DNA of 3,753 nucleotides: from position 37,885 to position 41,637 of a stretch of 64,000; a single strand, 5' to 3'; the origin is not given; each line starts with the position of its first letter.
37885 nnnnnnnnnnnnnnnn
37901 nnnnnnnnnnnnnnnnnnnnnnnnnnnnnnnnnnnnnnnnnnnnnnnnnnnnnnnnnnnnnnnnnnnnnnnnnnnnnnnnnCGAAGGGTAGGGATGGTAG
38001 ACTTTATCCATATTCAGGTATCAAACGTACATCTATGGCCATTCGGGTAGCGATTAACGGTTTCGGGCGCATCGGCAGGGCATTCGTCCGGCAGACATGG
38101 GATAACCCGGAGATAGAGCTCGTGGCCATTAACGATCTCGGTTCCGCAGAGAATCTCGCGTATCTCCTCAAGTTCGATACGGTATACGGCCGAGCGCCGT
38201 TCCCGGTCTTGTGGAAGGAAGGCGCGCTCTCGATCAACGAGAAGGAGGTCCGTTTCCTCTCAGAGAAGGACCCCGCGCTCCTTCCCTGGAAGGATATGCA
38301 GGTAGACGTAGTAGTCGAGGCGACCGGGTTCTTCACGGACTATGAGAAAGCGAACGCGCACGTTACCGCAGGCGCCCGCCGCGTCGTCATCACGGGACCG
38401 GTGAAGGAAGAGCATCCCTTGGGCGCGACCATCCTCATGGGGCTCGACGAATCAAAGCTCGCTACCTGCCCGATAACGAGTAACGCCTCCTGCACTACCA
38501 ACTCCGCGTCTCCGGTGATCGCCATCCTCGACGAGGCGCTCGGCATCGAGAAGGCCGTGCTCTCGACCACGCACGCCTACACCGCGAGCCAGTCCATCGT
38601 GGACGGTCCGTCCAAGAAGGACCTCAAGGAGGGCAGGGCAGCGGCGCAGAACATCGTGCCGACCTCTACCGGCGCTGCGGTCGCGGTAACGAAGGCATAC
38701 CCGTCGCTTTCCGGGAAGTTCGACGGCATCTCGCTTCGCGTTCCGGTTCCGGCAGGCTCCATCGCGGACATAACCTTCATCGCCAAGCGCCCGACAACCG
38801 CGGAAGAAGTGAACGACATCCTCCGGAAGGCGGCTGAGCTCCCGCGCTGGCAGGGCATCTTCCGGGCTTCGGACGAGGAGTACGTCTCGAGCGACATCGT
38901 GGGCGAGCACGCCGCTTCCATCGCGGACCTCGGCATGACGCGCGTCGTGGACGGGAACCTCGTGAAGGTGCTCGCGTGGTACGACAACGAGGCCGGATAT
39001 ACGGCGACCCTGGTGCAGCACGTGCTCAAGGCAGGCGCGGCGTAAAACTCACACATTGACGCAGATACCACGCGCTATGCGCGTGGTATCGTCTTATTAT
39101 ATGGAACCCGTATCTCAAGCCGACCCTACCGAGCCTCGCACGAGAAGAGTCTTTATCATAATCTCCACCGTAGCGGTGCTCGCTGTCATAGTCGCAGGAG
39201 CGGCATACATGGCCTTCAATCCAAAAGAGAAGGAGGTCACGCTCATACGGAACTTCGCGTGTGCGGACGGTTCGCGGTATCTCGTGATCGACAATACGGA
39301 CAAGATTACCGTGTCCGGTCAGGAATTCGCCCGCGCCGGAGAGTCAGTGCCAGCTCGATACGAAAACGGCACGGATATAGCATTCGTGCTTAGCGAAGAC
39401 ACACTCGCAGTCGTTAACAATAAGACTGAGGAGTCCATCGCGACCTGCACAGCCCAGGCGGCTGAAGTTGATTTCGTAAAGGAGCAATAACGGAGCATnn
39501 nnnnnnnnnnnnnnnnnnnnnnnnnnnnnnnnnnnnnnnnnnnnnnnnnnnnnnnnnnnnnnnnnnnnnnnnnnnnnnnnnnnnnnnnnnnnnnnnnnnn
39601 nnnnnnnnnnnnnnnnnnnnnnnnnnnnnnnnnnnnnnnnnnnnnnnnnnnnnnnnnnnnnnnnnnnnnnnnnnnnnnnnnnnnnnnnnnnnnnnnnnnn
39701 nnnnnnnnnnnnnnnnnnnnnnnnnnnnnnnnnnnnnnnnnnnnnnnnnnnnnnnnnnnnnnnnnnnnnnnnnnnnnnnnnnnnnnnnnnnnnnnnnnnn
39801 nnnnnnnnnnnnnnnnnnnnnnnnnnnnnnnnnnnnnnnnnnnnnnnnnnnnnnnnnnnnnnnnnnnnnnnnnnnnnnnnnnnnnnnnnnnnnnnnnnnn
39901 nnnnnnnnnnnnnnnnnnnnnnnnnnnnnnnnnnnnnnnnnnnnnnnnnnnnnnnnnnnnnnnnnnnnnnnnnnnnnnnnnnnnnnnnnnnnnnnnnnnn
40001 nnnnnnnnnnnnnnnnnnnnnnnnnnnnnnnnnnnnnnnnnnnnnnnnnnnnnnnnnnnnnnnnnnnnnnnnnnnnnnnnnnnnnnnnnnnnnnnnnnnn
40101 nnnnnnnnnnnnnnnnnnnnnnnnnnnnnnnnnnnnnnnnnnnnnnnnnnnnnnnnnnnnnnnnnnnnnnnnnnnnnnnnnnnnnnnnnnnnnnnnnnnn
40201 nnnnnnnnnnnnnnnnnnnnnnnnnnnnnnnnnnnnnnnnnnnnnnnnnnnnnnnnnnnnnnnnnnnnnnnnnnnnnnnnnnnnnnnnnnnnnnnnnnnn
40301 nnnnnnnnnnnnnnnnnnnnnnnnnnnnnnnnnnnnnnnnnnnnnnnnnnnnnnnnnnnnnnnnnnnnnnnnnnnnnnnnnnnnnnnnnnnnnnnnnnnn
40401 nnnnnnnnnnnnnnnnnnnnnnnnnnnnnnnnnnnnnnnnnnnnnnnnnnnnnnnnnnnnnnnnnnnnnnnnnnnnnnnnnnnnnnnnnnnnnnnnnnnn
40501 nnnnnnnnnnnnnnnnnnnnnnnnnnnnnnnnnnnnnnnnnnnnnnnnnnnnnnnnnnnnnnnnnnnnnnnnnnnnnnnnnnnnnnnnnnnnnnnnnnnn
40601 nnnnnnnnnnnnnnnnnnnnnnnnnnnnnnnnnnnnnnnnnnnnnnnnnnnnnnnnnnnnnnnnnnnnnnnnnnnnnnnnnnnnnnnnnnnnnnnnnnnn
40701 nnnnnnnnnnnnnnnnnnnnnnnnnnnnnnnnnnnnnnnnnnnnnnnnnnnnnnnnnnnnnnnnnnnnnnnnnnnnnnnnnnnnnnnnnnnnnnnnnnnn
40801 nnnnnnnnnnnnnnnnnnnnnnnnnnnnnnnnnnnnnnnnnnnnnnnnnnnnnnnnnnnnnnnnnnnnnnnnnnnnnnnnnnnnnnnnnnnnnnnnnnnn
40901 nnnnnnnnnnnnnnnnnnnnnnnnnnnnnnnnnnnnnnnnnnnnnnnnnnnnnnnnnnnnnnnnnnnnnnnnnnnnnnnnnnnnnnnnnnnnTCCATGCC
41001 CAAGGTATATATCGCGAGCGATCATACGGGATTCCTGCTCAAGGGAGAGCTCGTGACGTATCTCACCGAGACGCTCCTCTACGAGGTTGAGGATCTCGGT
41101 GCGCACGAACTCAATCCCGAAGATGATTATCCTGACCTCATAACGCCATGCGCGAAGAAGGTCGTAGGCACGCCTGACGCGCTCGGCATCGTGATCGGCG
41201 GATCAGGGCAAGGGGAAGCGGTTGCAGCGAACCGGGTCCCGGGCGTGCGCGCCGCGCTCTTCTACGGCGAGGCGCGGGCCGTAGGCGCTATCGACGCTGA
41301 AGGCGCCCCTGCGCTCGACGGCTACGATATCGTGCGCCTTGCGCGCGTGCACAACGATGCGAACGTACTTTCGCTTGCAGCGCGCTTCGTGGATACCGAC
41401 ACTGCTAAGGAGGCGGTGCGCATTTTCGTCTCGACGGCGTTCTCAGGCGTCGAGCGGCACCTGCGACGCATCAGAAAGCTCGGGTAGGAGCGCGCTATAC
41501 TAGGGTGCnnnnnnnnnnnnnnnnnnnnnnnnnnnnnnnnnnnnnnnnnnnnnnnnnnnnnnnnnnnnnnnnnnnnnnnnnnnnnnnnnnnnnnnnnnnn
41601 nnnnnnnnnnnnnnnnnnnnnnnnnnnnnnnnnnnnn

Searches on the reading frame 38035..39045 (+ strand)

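Call 10: search_protein_families(library=pfam, proteins=[window:38035-39045:+], max_evalue=0.00001)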
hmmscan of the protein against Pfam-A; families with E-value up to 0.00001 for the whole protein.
window:38035-39045:+ (336 aa): 2 families
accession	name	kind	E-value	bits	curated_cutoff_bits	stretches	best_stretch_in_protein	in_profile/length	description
PF02800.25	Gp_dh_C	-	2.3e-52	177.2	24.4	1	160-316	3-158/158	Glyceraldehyde 3-phosphate dehydrogenase, C-terminal domain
PF00044.30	Gp_dh_N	-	3e-35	121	31.7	1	3-102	1-100/101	Glyceraldehyde 3-phosphate dehydrogenase, NAD binding domain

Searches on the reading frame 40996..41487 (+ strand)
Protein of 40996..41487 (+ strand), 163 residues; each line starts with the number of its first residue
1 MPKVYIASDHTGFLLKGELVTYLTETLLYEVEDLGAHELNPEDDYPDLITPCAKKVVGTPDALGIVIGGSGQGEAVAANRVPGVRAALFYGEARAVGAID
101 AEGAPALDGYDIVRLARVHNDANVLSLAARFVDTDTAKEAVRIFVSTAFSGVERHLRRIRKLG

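Call 10: search_protein_families(library=pfam, proteins=[window:40996-41487:+], max_evalue=0.00001)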
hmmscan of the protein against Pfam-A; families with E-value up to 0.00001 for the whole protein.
window:40996-41487:+ (163 aa): 1 family
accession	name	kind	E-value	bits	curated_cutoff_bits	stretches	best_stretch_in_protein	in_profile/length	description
PF02502.23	LacAB_rpiB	-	1.7e-36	125.7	24.7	2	4-96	1-91/138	Ribose/Galactose Isomerase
